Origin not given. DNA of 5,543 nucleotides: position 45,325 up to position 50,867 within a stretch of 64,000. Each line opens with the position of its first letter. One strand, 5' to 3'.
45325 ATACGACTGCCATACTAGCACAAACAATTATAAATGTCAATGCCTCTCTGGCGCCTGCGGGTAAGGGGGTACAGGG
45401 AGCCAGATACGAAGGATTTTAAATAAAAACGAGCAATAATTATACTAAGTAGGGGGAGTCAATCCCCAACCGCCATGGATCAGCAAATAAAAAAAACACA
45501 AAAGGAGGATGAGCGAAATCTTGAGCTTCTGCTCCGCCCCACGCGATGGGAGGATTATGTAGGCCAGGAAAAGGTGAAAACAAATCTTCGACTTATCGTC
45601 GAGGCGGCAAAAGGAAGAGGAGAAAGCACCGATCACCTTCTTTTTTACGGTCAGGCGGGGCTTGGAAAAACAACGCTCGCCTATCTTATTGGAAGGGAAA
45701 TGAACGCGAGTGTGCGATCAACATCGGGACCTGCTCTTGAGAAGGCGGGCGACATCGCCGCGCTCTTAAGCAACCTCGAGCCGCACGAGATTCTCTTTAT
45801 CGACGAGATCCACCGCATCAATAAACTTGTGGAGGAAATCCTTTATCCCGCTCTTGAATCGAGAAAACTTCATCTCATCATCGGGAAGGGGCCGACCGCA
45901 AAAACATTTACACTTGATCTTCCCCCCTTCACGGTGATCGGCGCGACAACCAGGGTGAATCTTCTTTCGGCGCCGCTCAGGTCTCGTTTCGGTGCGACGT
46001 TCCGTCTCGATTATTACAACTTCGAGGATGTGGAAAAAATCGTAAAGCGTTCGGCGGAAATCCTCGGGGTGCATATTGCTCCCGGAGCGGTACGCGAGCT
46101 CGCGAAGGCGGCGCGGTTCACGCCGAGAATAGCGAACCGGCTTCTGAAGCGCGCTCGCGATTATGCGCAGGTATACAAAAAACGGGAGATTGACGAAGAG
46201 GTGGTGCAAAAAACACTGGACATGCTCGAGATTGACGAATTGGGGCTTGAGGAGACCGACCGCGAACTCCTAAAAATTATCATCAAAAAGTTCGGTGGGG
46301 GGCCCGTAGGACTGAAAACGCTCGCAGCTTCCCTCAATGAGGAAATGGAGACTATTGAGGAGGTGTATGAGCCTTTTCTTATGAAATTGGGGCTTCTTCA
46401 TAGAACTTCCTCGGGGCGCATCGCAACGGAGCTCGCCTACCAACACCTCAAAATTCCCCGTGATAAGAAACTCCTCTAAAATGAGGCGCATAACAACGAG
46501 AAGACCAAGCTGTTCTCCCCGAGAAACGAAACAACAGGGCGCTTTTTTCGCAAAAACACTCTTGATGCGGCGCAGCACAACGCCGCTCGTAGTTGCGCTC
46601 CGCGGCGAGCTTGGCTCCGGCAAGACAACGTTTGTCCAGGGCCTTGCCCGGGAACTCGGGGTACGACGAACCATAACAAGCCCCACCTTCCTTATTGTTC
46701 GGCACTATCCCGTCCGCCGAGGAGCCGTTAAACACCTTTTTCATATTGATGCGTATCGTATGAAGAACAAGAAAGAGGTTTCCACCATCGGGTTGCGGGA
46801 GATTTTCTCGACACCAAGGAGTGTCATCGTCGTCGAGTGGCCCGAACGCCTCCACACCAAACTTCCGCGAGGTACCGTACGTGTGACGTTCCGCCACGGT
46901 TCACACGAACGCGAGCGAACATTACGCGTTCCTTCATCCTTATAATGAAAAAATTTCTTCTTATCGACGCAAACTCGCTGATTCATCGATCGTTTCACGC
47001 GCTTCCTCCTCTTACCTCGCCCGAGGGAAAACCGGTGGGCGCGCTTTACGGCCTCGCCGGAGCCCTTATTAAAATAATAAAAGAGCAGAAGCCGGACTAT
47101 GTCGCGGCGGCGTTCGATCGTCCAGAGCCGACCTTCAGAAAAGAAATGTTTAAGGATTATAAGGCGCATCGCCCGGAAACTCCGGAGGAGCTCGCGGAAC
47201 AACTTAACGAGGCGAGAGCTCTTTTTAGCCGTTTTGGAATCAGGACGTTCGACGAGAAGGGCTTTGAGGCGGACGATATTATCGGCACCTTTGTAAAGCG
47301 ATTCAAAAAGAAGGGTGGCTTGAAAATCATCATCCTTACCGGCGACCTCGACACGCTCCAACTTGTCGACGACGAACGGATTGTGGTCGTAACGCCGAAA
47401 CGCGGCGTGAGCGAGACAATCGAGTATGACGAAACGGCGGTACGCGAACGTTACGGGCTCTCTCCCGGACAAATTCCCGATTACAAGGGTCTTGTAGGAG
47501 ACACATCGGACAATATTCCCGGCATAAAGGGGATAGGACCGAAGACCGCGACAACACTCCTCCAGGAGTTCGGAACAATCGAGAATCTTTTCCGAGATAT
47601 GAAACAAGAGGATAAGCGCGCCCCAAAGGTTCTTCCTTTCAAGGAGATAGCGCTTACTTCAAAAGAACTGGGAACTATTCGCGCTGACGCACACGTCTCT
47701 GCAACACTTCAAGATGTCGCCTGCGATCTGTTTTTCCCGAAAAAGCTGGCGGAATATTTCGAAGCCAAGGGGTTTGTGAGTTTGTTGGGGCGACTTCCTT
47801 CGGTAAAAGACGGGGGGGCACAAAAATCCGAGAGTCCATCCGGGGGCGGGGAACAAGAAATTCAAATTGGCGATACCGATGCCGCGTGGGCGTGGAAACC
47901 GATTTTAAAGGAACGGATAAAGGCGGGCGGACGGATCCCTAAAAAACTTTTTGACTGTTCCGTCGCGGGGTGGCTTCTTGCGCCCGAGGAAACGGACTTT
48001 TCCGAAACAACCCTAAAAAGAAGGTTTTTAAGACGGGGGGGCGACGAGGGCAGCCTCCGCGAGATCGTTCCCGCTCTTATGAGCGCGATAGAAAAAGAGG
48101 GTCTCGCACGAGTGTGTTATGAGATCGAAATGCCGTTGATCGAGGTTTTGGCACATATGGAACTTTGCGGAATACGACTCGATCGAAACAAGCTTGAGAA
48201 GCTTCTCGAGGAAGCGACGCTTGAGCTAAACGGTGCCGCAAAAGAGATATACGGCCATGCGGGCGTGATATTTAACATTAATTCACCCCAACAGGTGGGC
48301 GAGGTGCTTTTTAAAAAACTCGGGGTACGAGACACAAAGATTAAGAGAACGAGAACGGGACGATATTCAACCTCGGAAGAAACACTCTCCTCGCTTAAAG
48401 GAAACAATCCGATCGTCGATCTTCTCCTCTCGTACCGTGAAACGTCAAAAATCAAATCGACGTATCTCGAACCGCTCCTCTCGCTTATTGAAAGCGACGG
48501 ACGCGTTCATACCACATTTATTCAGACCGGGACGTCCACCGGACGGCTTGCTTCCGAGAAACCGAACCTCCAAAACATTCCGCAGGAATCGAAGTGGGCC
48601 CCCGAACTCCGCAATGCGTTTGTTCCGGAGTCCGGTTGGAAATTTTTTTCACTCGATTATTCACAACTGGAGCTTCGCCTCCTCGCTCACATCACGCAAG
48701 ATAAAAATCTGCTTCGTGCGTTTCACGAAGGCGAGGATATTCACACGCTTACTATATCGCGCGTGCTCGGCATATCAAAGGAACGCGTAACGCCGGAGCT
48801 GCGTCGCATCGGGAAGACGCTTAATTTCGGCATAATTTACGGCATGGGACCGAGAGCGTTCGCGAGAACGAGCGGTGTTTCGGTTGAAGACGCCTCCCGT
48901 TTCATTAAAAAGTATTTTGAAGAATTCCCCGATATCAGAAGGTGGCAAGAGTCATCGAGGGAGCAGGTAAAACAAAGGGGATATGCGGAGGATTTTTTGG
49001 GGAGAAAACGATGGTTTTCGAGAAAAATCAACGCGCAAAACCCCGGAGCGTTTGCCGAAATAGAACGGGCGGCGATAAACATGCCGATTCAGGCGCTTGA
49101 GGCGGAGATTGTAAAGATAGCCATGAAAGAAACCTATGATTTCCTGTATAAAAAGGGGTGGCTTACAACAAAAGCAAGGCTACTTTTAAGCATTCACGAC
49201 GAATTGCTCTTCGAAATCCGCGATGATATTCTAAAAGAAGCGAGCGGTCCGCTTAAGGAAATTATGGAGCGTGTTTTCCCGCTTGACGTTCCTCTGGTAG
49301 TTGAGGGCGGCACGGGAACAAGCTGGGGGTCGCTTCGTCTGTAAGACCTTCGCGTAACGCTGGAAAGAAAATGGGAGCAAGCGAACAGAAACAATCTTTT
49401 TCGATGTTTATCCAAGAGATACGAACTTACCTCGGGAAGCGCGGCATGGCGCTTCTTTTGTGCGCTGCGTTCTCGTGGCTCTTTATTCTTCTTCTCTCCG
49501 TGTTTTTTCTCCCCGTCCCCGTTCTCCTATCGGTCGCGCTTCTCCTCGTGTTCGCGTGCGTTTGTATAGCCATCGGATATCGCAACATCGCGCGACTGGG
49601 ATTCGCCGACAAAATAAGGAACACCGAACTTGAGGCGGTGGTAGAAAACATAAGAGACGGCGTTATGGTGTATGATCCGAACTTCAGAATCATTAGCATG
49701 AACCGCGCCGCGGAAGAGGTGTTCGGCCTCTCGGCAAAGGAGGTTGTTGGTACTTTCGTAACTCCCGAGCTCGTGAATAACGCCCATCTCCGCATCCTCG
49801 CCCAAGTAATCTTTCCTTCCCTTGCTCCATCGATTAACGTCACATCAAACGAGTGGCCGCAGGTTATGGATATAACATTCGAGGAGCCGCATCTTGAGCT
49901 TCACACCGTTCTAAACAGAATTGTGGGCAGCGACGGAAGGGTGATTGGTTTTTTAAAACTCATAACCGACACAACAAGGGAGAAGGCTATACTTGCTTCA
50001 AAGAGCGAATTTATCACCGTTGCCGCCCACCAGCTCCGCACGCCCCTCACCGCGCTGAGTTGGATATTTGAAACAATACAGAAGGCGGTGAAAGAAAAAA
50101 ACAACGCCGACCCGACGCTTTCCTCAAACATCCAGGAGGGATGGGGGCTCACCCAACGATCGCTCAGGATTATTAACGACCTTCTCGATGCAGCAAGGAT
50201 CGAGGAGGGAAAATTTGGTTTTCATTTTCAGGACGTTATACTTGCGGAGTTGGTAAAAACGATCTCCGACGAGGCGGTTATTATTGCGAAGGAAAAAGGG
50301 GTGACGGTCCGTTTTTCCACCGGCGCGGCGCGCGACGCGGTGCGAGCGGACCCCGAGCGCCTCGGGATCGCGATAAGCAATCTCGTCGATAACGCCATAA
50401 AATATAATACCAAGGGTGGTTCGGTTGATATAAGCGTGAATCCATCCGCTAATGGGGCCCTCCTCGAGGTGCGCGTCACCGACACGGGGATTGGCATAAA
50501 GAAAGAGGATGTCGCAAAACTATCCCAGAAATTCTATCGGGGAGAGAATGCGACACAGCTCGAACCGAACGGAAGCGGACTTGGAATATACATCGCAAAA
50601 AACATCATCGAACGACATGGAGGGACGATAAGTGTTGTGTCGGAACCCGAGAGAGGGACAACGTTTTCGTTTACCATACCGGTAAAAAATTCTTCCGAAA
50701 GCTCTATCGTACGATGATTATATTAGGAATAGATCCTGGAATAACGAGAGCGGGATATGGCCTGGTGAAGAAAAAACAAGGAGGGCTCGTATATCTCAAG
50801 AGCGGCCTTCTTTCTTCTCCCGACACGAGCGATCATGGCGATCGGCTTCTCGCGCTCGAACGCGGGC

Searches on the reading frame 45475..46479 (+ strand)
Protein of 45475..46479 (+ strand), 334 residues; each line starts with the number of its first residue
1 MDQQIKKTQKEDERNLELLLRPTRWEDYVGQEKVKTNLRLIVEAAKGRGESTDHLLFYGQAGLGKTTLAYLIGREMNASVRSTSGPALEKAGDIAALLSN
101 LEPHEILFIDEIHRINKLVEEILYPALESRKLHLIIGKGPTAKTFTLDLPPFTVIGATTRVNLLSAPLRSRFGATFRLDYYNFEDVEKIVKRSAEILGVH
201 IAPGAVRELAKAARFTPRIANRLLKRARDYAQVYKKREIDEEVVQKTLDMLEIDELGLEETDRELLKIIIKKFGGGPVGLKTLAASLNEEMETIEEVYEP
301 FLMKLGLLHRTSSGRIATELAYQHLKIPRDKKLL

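Call 69: search_protein_families(library=pfam, proteins=[window:45475-46479:+], max_evalue=1e-10)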
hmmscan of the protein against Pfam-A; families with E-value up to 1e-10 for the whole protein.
window:45475-46479:+ (334 aa): 4 families
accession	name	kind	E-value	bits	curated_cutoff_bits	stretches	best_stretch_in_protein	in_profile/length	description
PF05496.18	RuvB_N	-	1.9e-68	229.7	27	1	20-178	1-159/159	Holliday junction DNA helicase RuvB P-loop domain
PF17864.7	AAA_lid_4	-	2.7e-26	91.6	27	1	181-254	1-74/74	RuvB AAA lid domain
PF05491.19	RuvB_C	-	3.3e-25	88.3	24.7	1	255-326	1-72/72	RuvB C-terminal winged helix domain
PF00004.35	AAA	-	1.8e-18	67.7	21.2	1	55-179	1-130/131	ATPase family associated with various cellular activities (AAA)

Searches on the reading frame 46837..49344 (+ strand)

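Call 69: search_protein_families(library=pfam, proteins=[window:46837-49344:+], max_evalue=1e-10)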
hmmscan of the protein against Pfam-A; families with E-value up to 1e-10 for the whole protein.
window:46837-49344:+ (835 aa): 3 families
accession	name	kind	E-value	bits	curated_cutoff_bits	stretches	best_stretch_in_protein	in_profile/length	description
PF00476.26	DNA_pol_A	-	1.7e-126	422.7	34.3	1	451-831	2-380/381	DNA polymerase family A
PF02739.22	5_3_exonuc_N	-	3.5e-52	176.8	34.3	1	39-207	1-164/164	5'-3' exonuclease, N-terminal resolvase-like domain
PF01367.25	5_3_exonuc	-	2e-25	89.6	40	1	209-296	2-91/97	5'-3' exonuclease, C-terminal SAM fold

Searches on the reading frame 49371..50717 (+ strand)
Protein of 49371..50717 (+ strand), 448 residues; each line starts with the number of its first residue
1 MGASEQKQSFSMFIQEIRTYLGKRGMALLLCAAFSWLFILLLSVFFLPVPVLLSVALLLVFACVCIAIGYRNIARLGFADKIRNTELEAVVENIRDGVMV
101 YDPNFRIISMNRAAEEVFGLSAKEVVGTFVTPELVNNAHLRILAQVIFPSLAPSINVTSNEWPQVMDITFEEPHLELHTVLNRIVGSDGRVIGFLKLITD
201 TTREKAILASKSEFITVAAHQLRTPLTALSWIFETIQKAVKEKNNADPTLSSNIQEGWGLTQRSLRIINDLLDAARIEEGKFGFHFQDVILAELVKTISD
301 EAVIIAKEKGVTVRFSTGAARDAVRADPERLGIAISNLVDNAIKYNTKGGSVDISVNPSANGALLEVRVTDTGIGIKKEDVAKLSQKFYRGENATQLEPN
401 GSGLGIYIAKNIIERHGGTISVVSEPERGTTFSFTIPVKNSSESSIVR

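Call 69: search_protein_families(library=pfam, proteins=[window:49371-50717:+], max_evalue=1e-10)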
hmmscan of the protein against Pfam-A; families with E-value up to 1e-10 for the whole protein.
window:49371-50717:+ (448 aa): 1 family
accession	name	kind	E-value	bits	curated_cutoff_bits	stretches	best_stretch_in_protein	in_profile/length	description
PF02518.31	HATPase_c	-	2.5e-30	105.6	26.4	1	327-439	2-110/111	Histidine kinase-, DNA gyrase B-, and HSP90-like ATPase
